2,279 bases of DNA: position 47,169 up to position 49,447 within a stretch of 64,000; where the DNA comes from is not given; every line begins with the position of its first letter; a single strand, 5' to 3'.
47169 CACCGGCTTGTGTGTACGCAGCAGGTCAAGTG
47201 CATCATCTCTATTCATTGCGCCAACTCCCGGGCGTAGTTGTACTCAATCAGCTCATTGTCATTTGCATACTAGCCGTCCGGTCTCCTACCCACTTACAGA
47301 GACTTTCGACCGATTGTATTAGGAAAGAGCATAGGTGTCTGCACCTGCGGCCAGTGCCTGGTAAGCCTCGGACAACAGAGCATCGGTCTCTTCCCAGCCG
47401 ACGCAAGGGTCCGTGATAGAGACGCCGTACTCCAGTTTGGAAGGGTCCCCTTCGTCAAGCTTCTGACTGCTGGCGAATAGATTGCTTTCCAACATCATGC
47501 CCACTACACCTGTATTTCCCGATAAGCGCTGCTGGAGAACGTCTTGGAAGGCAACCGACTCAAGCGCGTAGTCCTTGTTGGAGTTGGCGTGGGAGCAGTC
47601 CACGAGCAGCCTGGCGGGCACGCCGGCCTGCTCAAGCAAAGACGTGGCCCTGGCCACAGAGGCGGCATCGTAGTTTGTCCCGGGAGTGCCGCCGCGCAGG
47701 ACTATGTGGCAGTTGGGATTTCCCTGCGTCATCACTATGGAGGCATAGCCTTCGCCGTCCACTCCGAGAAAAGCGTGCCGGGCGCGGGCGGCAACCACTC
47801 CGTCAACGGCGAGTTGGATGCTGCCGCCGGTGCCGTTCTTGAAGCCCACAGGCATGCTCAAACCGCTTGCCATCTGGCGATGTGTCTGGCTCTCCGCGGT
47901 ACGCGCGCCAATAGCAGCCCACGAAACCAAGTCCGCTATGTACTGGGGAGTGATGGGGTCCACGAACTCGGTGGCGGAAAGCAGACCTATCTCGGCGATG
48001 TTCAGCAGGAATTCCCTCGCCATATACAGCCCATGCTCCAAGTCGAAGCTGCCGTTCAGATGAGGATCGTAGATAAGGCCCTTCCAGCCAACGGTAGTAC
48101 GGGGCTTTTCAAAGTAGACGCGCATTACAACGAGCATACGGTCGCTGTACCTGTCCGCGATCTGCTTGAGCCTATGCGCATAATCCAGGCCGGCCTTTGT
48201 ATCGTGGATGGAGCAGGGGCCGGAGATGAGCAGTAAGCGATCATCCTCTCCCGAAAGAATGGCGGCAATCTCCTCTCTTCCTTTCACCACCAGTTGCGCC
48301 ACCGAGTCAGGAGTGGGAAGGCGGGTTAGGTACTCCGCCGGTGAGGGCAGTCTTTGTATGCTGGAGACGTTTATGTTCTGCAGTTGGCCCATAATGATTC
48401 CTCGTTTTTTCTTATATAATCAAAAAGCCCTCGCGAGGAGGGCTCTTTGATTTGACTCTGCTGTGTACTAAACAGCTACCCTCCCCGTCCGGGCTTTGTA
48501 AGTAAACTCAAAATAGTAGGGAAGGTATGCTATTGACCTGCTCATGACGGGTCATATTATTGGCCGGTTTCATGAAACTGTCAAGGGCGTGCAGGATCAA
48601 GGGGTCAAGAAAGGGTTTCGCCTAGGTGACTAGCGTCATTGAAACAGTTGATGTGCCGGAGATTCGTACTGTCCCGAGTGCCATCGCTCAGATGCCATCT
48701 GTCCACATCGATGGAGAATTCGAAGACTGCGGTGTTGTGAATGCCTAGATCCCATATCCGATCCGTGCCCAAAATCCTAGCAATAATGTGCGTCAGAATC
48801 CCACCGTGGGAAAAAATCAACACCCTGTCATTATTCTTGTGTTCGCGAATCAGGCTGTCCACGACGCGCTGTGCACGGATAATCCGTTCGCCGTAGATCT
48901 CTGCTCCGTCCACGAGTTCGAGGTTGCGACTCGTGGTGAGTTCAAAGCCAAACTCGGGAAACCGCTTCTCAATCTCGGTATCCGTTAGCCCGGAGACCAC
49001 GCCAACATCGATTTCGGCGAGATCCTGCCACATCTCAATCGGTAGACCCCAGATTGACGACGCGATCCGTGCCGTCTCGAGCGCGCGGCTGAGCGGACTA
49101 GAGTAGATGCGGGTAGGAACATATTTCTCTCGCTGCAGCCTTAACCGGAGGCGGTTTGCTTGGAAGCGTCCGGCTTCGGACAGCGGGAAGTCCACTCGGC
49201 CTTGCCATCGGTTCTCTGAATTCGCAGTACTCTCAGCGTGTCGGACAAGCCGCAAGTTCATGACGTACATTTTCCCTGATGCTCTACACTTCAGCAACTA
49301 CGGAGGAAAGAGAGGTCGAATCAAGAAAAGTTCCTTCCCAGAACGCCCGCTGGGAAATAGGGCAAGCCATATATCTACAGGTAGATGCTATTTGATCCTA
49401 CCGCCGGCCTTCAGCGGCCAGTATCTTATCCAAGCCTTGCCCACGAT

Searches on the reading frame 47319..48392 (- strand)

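Call 81: search_protein_families(library=pfam, proteins=[window:47319-48392:-])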
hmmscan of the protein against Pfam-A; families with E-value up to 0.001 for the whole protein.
window:47319-48392:- (357 aa): 1 family
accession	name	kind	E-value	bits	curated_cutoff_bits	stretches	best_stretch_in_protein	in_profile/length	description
PF00793.26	DAHP_synth_1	-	5.9e-80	268.5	25.5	1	44-339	9-268/270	DAHP synthetase I family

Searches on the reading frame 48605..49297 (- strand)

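Call 81: search_protein_families(library=pfam, proteins=[window:48605-49297:-])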
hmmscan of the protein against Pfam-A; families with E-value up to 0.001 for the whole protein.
window:48605-49297:- (230 aa): 1 family
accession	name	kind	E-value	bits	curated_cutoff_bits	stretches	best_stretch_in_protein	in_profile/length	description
PF00300.27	His_Phos_1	-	4.4e-44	150.9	21.7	1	17-203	3-188/194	Histidine phosphatase superfamily (branch 1)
